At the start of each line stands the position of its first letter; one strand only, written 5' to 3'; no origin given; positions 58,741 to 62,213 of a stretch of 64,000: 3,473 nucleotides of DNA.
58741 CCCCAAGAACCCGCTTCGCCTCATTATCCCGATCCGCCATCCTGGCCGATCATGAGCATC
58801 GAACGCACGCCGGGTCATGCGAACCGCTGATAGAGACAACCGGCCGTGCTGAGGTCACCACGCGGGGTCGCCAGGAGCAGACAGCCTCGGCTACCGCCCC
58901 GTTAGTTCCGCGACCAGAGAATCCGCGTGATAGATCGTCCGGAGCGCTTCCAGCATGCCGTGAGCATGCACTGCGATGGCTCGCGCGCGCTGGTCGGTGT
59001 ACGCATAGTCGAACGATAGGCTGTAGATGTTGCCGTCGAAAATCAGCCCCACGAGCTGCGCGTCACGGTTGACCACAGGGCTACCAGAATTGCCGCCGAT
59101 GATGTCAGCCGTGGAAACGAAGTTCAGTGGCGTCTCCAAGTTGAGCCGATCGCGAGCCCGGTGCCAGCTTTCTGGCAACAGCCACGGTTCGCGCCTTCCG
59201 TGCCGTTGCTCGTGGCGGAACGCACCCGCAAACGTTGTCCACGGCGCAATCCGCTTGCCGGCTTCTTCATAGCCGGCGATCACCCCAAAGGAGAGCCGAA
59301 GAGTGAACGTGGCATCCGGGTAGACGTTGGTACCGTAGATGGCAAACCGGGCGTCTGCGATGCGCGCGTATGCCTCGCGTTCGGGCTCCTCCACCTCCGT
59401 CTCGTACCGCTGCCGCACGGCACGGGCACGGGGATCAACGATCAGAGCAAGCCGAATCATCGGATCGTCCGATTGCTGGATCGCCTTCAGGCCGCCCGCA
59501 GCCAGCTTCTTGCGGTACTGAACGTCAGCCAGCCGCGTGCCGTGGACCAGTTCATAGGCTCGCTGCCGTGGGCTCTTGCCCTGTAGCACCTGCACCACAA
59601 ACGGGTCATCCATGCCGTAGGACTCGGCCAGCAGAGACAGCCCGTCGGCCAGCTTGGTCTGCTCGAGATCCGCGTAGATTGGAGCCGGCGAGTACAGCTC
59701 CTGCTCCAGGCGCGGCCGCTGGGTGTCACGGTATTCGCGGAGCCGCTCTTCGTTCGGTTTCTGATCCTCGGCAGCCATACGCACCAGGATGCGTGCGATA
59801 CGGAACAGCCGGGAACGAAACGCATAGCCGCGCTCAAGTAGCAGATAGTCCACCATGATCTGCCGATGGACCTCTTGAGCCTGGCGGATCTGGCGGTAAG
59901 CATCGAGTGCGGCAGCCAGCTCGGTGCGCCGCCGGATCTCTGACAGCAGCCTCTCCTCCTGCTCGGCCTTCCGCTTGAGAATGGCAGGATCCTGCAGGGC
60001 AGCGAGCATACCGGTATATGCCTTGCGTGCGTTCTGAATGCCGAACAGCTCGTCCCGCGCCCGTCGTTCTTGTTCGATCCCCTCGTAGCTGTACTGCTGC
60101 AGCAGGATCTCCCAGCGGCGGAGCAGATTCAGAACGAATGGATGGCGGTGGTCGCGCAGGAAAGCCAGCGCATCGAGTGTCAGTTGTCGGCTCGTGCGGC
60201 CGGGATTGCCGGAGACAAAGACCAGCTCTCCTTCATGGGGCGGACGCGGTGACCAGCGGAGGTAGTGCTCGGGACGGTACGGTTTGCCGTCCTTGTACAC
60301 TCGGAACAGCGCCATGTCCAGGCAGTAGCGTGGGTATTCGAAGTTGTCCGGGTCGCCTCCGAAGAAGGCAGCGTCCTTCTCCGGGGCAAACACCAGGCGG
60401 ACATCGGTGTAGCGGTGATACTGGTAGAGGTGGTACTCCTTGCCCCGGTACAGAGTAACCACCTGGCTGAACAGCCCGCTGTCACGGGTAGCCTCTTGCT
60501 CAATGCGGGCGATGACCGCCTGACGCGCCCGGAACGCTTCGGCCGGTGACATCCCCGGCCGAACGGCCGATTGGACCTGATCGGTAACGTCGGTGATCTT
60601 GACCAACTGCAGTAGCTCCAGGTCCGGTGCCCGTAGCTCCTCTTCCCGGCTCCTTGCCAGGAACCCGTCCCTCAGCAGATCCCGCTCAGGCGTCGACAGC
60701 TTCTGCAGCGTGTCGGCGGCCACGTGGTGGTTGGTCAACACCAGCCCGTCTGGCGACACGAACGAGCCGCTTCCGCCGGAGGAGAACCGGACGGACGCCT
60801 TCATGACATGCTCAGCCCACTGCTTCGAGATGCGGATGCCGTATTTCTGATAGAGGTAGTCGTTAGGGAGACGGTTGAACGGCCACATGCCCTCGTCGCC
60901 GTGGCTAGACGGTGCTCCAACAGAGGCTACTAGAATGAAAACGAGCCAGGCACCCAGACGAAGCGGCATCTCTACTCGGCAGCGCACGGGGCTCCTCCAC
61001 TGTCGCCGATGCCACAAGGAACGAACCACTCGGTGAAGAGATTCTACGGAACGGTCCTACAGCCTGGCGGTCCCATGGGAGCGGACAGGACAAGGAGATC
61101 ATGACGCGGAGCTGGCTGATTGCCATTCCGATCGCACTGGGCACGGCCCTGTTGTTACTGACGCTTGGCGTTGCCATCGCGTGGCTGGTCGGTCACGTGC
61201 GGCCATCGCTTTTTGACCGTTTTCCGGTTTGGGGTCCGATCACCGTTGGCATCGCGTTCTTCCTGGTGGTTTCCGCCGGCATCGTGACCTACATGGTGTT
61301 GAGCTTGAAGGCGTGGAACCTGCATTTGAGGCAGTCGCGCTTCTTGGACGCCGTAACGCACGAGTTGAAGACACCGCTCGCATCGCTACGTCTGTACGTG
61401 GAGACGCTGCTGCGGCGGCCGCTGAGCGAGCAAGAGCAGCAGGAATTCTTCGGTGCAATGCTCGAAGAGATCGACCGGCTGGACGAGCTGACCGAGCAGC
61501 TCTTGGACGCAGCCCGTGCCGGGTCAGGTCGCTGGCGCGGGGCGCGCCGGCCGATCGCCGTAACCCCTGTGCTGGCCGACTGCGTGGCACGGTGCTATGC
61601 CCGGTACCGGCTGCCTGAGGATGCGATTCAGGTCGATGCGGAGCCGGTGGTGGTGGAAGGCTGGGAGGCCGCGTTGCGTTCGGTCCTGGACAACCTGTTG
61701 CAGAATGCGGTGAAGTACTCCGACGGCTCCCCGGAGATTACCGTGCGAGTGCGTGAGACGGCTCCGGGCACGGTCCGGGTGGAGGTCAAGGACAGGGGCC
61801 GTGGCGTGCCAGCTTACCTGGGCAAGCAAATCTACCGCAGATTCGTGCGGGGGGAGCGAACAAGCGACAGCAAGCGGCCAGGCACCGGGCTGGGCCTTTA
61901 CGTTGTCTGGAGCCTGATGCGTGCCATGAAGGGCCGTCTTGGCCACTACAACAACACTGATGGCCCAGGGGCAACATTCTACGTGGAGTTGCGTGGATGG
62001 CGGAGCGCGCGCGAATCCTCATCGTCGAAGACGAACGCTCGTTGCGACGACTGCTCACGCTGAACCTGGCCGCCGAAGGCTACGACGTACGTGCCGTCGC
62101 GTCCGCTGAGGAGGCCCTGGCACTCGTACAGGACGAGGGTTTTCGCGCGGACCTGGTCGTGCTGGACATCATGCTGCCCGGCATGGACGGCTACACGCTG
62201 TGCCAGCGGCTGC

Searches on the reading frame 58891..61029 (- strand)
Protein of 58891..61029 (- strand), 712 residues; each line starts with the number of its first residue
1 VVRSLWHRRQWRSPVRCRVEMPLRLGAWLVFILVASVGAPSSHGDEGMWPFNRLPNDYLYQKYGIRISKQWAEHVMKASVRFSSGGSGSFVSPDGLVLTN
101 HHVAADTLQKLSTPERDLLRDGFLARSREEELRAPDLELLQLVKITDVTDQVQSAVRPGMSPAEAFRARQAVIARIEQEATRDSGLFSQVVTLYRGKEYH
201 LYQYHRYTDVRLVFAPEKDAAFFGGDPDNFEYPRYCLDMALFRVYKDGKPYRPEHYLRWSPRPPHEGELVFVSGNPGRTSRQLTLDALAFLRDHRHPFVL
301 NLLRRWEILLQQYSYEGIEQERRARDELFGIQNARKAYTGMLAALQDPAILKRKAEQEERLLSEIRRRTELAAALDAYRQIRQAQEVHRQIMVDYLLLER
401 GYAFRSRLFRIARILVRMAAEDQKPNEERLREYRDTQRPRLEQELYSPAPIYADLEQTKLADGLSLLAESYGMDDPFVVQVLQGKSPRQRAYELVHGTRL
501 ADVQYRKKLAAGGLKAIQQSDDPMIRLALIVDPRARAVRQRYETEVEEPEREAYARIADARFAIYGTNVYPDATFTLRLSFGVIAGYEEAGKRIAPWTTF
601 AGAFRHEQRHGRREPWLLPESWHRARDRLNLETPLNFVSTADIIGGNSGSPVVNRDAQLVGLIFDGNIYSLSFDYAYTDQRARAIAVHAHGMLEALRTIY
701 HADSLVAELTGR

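Call 60: search_protein_families(library=pfam, proteins=[window:58891-61029:-], max_evalue=0.00001)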
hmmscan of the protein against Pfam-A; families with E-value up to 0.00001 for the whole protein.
window:58891-61029:- (712 aa): 2 families
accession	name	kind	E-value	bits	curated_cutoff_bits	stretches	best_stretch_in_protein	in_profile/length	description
PF10459.15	Peptidase_S46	-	8.1e-213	709.4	22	1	45-710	2-697/698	Peptidase S46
PF13365.12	Trypsin_2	-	1.9e-13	51.8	27.6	0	86-149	1-60/144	Trypsin-like peptidase domain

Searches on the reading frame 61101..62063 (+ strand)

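Call 60: search_protein_families(library=pfam, proteins=[window:61101-62063:+], max_evalue=0.00001)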
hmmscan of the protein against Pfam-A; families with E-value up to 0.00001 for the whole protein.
window:61101-62063:+ (320 aa): 3 families
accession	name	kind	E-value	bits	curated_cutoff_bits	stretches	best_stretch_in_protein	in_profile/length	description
PF02518.31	HATPase_c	-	4.6e-20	72.5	26.4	1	190-298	4-108/111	Histidine kinase-, DNA gyrase B-, and HSP90-like ATPase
PF00512.31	HisKA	-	3.2e-17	62.8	26.9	1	78-143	2-66/66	His Kinase A (phospho-acceptor) domain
PF13581.12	HATPase_c_2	-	7.8e-07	29.6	27.4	1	159-276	12-112/127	Histidine kinase-like ATPase domain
